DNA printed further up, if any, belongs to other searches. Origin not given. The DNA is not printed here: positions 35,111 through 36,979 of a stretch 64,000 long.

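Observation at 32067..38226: Complete tetrahydrofolate-dependent aryl-O-demethylation module (two LigM/DesA-like enzymes, LigH-like Fhs, MetF) in a high-GC Firmicutes-like genome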

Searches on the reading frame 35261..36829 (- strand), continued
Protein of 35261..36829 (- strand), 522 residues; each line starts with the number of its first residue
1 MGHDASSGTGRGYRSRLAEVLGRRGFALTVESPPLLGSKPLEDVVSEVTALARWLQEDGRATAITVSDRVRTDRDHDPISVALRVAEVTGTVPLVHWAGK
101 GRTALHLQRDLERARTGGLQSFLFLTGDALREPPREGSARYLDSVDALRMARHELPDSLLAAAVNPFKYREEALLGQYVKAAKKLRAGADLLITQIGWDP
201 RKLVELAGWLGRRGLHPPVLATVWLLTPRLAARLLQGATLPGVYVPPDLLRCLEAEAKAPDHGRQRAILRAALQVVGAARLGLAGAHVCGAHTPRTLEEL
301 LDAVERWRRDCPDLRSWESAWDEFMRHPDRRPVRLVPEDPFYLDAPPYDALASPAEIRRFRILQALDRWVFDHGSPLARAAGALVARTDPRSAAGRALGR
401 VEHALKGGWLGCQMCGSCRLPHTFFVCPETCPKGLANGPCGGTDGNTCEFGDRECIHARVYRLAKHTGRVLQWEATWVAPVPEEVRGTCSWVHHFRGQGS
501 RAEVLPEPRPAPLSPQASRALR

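Call 73: find_encoding_contigs(protein=P0304, flank=6000, max_places=2)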
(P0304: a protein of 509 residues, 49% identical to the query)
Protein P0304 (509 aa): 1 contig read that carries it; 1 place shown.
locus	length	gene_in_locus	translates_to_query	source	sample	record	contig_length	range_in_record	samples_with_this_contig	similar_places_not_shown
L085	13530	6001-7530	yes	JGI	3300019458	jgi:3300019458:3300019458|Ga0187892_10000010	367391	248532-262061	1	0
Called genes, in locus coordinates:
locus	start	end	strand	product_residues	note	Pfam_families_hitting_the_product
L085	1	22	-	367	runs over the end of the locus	PF13531:SBP_bac_11, PF01547:SBP_bac_1, PF13343:SBP_bac_6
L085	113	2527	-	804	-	PF00890:FAD_binding_2 (weak), PF01266:DAO, PF13738:Pyr_redox_3 (faint), PF16350:FAO_M, PF01571:GCV_T, PF08669:GCV_T_C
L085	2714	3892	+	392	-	PF01571:GCV_T, PF08669:GCV_T_C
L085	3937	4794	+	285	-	PF01633:Choline_kinase, PF01636:APH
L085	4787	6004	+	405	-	PF03137:OATP (weak), PF07690:MFS_1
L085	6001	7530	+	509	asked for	PF02219:MTHFR, PF12225:DUF5981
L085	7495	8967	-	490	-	PF02347:GDC-P, PF01212:Beta_elim_lyase (weak), PF21478:GcvP2_C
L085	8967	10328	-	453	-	PF02347:GDC-P, PF00266:Aminotran_5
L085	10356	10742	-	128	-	PF01597:GCV_H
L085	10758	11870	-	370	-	PF01571:GCV_T, PF08669:GCV_T_C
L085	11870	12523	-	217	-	PF00156:Pribosyltran, PF14681:UPRTase (faint)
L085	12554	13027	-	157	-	PF14584:DUF4446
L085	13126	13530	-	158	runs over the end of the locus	PF01966:HD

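Call 74: find_encoding_contigs(protein=P0289, flank=6000, max_places=1)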
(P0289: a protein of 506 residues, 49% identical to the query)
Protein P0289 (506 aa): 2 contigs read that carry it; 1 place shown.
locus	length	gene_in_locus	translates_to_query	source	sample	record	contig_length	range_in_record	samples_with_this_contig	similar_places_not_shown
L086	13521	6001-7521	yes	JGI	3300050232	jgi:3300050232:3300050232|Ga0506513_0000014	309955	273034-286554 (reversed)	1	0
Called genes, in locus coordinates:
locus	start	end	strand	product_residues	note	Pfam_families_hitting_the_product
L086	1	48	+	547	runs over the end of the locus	PF00890:FAD_binding_2 (faint), PF01266:DAO, PF16901:DAO_C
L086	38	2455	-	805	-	PF00890:FAD_binding_2 (faint), PF01266:DAO, PF16350:FAO_M, PF01571:GCV_T, PF08669:GCV_T_C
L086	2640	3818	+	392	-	PF01571:GCV_T, PF08669:GCV_T_C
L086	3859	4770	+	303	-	PF01633:Choline_kinase, PF01636:APH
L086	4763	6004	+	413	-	PF00083:Sugar_tr (faint), PF07690:MFS_1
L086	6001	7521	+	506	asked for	PF02219:MTHFR, PF12225:DUF5981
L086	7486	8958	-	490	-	PF02347:GDC-P, PF00266:Aminotran_5 (weak), PF01212:Beta_elim_lyase (weak), PF21478:GcvP2_C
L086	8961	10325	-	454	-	PF02347:GDC-P, PF00266:Aminotran_5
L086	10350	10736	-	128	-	PF01597:GCV_H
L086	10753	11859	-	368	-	PF01571:GCV_T, PF08669:GCV_T_C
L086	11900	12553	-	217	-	PF00156:Pribosyltran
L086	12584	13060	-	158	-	PF14584:DUF4446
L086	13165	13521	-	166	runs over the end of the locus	PF01966:HD (weak)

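Call 75: find_encoding_contigs(protein=P0325, flank=6000, max_places=1)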
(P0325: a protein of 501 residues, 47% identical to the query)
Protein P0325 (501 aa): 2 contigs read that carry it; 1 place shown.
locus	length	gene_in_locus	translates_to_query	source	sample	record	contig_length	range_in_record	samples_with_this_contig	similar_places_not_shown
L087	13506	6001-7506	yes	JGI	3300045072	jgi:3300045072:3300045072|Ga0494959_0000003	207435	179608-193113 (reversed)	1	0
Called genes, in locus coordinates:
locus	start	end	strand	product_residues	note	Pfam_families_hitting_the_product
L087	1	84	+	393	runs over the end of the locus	PF13379:NMT1_2, PF09084:NMT1 (faint)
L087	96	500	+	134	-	-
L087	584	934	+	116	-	PF04143:Sulf_transp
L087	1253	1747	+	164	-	PF04143:Sulf_transp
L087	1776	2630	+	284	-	PF00005:ABC_tran, PF13304:AAA_21 (faint)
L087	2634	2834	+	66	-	-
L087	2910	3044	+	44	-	-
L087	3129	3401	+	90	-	-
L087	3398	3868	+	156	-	PF11412:DsbD_N (weak)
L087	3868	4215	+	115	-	PF01925:TauE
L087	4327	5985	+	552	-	PF01268:FTHFS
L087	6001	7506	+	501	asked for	PF02219:MTHFR, PF12225:DUF5981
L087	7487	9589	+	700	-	PF01257:2Fe-2S_thioredx, PF01512:Complex1_51K, PF10531:SLBB (weak), PF22461:SLBB_2 (weak), PF10589:NADH_4Fe-4S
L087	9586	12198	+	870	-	PF00111:Fer2 (weak), PF13510:Fer2_4, PF12837:Fer4_6 (faint), PF12838:Fer4_7, PF00037:Fer4 (weak), PF04879:Molybdop_Fe4S4, PF00384:Molybdopterin, PF01568:Molydop_binding, +1 more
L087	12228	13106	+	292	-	PF02574:S-methyl_trans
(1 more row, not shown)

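Call 76: find_encoding_contigs(protein=P0283, flank=6000, max_places=1)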
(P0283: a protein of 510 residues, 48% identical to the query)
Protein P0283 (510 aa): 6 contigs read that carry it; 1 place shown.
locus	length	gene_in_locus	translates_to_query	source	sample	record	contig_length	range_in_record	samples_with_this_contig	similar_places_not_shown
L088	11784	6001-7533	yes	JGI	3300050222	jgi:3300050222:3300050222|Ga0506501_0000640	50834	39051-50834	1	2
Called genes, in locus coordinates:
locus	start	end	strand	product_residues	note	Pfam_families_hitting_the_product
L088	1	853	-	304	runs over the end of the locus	-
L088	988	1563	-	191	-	-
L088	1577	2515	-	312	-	-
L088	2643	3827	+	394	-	PF01571:GCV_T, PF08669:GCV_T_C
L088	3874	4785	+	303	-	PF01633:Choline_kinase, PF01636:APH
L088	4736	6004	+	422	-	PF07690:MFS_1, PF00083:Sugar_tr (faint), PF07690:MFS_1 (weak)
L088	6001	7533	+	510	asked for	PF02219:MTHFR, PF12225:DUF5981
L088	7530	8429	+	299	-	PF01636:APH, PF01633:Choline_kinase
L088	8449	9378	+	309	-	PF07722:Peptidase_C26 (weak), PF00117:GATase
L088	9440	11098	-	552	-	PF13520:AA_permease_2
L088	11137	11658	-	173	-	-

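Call 77: find_encoding_contigs(protein=P0338, flank=6000, max_places=1)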
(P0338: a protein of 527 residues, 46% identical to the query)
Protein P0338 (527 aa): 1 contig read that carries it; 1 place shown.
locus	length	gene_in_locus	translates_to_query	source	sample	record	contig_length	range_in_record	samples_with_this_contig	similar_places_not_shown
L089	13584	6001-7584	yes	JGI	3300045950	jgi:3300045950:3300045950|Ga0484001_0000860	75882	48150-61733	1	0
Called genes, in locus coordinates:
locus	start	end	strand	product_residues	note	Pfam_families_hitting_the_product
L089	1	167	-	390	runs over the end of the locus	PF00909:Ammonium_transp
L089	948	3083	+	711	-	PF01257:2Fe-2S_thioredx, PF01512:Complex1_51K, PF10531:SLBB (weak), PF22461:SLBB_2 (weak), PF10589:NADH_4Fe-4S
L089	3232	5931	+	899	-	PF00111:Fer2 (weak), PF13510:Fer2_4, PF12838:Fer4_7 (weak), PF13183:Fer4_8 (weak), PF14697:Fer4_21 (weak), PF04879:Molybdop_Fe4S4, PF00384:Molybdopterin, PF01568:Molydop_binding, +4 more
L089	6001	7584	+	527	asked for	PF02219:MTHFR, PF12225:DUF5981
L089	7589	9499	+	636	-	PF00111:Fer2, PF17650:RACo_linker, PF17651:Raco_middle, PF14574:RACo_C_ter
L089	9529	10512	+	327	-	PF00809:Pterin_bind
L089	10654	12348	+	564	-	PF01268:FTHFS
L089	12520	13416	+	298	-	PF00763:THF_DHG_CYH, PF02882:THF_DHG_CYH_C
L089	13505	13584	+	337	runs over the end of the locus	PF01717:Meth_synt_2, PF08267:Meth_synt_1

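Call 86: search_solved_structures(query=A2, max_evalue=10)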
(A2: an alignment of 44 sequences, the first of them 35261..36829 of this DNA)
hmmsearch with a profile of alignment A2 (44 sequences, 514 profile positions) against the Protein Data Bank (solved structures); distinct sequences matched with E-value up to 10: 18.
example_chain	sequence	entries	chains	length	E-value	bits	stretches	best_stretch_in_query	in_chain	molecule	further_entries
3apt_A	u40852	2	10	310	6.4e-14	54.5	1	72-297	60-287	Methylenetetrahydrofolate reductase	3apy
1v93_A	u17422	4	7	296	6.8e-14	54.4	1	72-296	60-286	5,10-Methylenetetrahydrofolate reductase | Methylenetetrahydrofolate reductase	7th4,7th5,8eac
6fcx_A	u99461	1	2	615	4e-12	48.5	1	8-341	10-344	Methylenetetrahydrofolate reductase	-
8qa4_A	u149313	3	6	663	4.9e-12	48.2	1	8-341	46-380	Methylenetetrahydrofolate reductase (NADPH)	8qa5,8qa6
6fnu_A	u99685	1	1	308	1.5e-07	33.4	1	78-253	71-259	Methylenetetrahydrofolate reductase 1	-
8uy2_A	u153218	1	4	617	6.5e-07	31.3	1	84-249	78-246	Methylenetetrahydrofolate reductase-like protein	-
8uy1_D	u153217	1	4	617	6.8e-07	31.3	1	84-249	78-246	Methylenetetrahydrofolate reductase-like protein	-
5ume_A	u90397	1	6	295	0.001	20.8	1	76-225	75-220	5,10-methylenetetrahydrofolate reductase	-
7rml_A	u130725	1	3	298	0.0011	20.7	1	75-267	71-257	5,10-methylenetetrahydrofolate reductase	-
7uek_A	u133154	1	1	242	0.095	14.3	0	28-65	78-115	OT3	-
3fst_A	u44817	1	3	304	0.38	12.3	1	77-239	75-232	5,10-methylenetetrahydrofolate reductase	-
1zp3_A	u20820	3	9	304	0.57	11.7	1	77-228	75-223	5,10-methylenetetrahydrofolate reductase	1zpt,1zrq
3fsu_A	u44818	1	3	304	0.62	11.6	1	79-239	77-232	5,10-methylenetetrahydrofolate reductase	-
1d06_A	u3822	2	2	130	0.76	11.3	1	120-175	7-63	nitrogen fixation regulatory protein fixL | FIXL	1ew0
1b5t_A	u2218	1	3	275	0.85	11.2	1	81-238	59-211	PROTEIN (METHYLENETETRAHYDROFOLATE REDUCTASE)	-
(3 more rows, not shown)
